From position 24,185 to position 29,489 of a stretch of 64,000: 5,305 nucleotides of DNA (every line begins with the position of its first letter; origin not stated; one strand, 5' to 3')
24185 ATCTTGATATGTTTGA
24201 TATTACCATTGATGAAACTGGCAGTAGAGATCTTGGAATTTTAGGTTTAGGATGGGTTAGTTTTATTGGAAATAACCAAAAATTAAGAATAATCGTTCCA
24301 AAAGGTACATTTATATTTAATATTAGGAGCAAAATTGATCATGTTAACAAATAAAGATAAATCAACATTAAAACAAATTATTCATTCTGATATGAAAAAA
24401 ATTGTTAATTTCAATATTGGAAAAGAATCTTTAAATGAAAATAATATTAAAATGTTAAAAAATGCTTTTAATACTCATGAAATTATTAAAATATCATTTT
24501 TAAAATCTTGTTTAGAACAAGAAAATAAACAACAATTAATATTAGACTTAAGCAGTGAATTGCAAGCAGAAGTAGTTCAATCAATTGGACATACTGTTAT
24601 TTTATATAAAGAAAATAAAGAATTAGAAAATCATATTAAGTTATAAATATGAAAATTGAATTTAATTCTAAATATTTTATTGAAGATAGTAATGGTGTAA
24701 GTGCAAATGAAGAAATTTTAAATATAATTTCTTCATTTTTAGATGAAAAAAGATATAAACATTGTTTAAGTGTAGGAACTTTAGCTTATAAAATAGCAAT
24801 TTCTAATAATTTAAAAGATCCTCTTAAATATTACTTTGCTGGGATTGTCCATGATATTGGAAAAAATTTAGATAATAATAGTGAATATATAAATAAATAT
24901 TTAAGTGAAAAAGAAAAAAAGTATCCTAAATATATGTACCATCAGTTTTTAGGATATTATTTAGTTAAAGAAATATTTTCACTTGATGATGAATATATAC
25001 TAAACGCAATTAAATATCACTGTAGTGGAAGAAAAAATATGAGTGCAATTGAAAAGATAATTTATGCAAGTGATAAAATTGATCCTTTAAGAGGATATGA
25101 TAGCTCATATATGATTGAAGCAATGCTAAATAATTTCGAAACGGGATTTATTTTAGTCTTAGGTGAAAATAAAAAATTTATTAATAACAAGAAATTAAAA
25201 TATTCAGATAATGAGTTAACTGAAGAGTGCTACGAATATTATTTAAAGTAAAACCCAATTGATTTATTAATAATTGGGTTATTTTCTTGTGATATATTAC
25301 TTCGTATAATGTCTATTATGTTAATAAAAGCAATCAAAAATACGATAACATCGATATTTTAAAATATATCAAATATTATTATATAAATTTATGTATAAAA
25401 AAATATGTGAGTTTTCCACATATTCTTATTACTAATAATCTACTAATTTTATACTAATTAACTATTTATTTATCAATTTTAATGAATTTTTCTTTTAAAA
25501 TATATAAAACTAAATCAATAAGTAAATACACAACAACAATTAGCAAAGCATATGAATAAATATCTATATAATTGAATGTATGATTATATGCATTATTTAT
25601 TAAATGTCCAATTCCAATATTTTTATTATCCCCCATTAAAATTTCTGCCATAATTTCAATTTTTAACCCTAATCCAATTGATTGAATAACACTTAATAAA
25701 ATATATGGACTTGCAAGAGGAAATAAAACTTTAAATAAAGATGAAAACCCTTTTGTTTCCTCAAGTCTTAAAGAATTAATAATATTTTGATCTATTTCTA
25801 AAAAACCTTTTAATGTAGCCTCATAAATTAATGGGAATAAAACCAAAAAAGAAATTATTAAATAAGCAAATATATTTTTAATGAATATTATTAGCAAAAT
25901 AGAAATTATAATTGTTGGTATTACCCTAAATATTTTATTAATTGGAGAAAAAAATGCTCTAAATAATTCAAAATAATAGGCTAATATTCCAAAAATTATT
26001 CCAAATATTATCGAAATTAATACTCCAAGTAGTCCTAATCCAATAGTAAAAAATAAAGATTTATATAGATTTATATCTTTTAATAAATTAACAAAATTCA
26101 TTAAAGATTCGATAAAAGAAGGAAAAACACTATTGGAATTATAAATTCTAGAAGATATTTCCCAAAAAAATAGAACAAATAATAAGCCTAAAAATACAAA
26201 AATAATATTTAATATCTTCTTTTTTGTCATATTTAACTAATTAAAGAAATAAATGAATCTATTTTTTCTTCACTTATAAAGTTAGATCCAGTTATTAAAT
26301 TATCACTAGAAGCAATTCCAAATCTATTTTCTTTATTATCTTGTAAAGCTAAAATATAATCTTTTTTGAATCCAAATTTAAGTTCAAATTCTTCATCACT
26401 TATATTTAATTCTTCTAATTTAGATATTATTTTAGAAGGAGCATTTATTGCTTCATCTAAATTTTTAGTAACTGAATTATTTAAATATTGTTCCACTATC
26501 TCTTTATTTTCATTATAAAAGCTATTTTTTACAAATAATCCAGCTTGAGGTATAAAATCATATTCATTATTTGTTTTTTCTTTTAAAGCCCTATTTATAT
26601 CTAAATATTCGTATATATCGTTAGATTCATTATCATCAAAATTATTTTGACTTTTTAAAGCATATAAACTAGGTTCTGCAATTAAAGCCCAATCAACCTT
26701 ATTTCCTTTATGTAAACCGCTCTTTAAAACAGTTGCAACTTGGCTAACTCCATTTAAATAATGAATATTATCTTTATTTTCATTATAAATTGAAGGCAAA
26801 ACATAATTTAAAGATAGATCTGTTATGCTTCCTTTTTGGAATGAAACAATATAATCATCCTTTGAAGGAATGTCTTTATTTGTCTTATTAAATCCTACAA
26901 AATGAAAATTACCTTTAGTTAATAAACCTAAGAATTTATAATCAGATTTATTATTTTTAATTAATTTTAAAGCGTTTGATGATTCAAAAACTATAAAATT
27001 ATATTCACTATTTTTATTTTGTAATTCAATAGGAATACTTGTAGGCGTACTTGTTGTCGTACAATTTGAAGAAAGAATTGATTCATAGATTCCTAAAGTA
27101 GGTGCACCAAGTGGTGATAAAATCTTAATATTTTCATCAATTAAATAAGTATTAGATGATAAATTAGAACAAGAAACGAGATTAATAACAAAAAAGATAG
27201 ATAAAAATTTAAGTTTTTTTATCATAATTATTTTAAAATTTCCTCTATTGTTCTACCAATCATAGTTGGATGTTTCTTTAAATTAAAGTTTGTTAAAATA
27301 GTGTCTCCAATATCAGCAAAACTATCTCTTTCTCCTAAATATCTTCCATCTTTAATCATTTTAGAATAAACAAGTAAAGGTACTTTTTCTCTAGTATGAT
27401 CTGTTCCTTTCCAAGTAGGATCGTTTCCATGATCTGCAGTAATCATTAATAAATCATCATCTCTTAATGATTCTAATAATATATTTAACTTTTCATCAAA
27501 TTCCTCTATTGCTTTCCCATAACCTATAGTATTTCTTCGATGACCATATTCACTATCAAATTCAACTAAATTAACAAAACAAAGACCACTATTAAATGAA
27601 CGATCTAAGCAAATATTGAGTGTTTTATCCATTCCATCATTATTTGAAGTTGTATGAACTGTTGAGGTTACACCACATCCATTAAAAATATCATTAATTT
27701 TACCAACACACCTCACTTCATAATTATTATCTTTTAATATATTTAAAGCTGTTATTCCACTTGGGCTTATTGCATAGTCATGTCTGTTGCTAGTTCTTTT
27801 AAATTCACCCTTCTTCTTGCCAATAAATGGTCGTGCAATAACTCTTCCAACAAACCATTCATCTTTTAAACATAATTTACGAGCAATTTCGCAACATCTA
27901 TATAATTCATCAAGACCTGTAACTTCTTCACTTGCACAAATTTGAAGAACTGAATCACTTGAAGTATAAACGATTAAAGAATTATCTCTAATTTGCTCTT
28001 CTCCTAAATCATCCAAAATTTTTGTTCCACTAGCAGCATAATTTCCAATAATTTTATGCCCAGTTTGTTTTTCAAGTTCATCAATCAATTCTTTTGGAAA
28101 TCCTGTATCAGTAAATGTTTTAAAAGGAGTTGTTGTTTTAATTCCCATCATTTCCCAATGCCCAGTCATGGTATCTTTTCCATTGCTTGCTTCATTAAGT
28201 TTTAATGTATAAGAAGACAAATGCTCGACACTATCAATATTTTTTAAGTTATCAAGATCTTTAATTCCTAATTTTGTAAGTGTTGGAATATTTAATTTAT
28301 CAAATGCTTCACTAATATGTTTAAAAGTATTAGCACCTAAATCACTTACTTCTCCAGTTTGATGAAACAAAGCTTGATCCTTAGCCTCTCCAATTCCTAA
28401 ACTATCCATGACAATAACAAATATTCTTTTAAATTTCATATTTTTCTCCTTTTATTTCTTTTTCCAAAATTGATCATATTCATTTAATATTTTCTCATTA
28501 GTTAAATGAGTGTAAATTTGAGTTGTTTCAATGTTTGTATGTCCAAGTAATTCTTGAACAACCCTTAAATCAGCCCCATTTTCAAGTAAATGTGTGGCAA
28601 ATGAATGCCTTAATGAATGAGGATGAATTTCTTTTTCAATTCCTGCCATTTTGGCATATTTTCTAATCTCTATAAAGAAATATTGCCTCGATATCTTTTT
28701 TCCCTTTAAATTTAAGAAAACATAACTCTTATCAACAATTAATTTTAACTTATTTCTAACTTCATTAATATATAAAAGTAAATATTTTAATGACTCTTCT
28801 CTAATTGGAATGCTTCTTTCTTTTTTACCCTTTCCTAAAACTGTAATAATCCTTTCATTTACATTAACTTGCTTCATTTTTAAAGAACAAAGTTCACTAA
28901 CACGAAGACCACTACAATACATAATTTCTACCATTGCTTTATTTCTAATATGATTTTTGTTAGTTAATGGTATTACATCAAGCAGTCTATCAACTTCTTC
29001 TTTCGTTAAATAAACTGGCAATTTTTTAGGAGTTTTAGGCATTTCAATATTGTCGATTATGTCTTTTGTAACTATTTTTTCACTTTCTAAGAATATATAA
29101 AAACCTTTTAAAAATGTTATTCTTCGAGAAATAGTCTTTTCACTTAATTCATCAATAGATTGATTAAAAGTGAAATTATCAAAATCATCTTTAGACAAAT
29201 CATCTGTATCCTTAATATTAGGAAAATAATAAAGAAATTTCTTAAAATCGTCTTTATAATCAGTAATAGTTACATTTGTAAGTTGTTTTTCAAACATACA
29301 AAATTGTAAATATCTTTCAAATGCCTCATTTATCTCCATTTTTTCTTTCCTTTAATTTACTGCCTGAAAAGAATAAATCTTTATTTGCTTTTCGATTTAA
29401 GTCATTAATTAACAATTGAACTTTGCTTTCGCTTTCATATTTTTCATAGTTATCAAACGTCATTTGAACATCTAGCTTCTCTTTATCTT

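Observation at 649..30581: Six intergenic arrays of the hexamer TTAGTA phased at exactly 11 bp, each co-oriented with the adjacent transcription unit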

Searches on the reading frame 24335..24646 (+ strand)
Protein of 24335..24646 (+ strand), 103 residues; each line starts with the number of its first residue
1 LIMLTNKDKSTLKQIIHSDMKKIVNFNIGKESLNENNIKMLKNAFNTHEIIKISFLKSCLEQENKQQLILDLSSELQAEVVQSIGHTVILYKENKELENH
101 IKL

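Call 47: search_protein_families(library=pfam, proteins=[window:24335-24646:+], max_evalue=0.01)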
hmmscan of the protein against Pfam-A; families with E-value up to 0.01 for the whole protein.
window:24335-24646:+ (103 aa): 2 families
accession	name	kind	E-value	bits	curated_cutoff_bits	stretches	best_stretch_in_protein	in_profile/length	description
PF01985.26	CRS1_YhbY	-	2.6e-18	66.5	27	1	4-92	1-84/84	CRS1 / YhbY (CRM) domain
PF21093.3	Nup188_N-subdom_III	-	0.00057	19.4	24.3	1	7-80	308-381/413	Nucleoporin Nup188, N-terminal subdomain III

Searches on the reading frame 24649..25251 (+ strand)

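Call 11: search_protein_families(library=ncbifam, proteins=[window:24649-25251:+])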
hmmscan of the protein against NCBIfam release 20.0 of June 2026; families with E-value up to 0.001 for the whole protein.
window:24649-25251:+ (200 aa): 5 families
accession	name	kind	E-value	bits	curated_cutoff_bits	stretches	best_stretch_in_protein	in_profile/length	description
NF005519.0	PRK07152.1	equivalog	5.6e-38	130.8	315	1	23-189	185-352/361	nicotinate-nucleotide adenylyltransferase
TIGR00488.1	TIGR00488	equivalog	2.5e-26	92.6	70.15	1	30-180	4-158/173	bis(5'-nucleosyl)-tetraphosphatase (symmetrical) YqeK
TIGR01596.1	cas3_HD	equivalog_domain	8e-08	32.5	43.45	1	37-179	3-143/178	CRISPR-associated endonuclease Cas3''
TIGR00277.1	HDIG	domain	2.3e-05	24.2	27.6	1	32-78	2-47/84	HDIG domain-containing metalloprotein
NF009347.0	PRK12705.1-4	equivalog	0.00043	19.1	579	0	36-80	286-329/473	hypothetical protein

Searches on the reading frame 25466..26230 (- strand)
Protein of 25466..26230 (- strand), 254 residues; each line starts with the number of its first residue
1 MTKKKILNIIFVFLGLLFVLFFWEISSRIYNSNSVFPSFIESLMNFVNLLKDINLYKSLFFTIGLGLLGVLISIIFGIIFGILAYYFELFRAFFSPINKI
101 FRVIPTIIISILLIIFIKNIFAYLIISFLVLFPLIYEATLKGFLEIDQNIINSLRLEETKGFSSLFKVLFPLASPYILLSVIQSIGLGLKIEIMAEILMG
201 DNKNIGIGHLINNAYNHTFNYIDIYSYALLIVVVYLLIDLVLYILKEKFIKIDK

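Call 11: search_protein_families(library=ncbifam, proteins=[window:25466-26230:-])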
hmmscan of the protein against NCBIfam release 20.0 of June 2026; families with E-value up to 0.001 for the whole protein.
window:25466-26230:- (254 aa): 7 families
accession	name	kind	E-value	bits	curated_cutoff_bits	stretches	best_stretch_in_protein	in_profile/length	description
NF040733.1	ABC_perm_U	equivalog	1.1e-16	61.1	295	1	4-251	3-247/251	ABC transporter permease subunit SaoP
TIGR01183.1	ntrB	equivalog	1.2e-11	44.7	209.05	1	67-240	27-197/202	nitrate ABC transporter permease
NF008470.0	PRK11365.1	equivalog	4.5e-10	39.4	347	1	3-239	6-239/263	aliphatic sulfonate ABC transporter permease SsuC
TIGR03416.1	ABC_choXWV_perm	equivalog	1.2e-08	34.7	363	1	6-240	39-265/267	choline ABC transporter permease subunit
NF007545.0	PRK10160.1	equivalog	9.4e-07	28.5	342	1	50-247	71-265/275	taurine ABC transporter permease TauC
NF008196.0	PRK10952.1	equivalog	2.5e-05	23.3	439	1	16-198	112-286/356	glycine betaine/L-proline ABC transporter permease ProW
TIGR01097.1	PhnE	equivalog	8.9e-05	22.1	216.7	1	4-248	4-250/252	phosphonate ABC transporter, permease protein PhnE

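Call 12: find_encoding_contigs(protein=window:25466-26230:-, flank=10000, max_places=10)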
Protein window:25466-26230:- (254 aa): no gene with exactly this product is on record in the collection.
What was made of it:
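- Tried and rejected: An exact-protein look-up of the window's permease found nothing on record (call 12).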

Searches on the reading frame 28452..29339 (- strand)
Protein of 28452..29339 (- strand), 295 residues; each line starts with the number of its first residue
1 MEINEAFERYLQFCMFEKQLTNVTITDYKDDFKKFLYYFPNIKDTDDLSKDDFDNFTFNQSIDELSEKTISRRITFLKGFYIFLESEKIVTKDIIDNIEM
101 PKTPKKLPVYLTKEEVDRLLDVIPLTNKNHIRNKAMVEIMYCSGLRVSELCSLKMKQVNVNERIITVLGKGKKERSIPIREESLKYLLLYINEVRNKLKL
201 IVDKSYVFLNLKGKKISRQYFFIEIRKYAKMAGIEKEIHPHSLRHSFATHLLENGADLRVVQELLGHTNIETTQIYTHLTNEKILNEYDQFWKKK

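Call 47: search_protein_families(library=pfam, proteins=[window:28452-29339:-], max_evalue=0.01)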
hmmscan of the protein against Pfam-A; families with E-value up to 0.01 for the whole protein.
window:28452-29339:- (295 aa): 2 families
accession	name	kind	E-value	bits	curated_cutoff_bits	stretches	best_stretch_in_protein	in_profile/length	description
PF00589.27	Phage_integrase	-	4.1e-53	180.1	27.1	1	110-281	2-170/172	Phage integrase family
PF02899.23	Phage_int_SAM_1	-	3.4e-10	40.5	22.3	1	8-88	2-83/83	Phage integrase, N-terminal SAM-like domain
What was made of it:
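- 28452..29339 (-): XerD/XerC-type tyrosine recombinase gene (295 aa, no additional arm-binding domain). Call 47.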
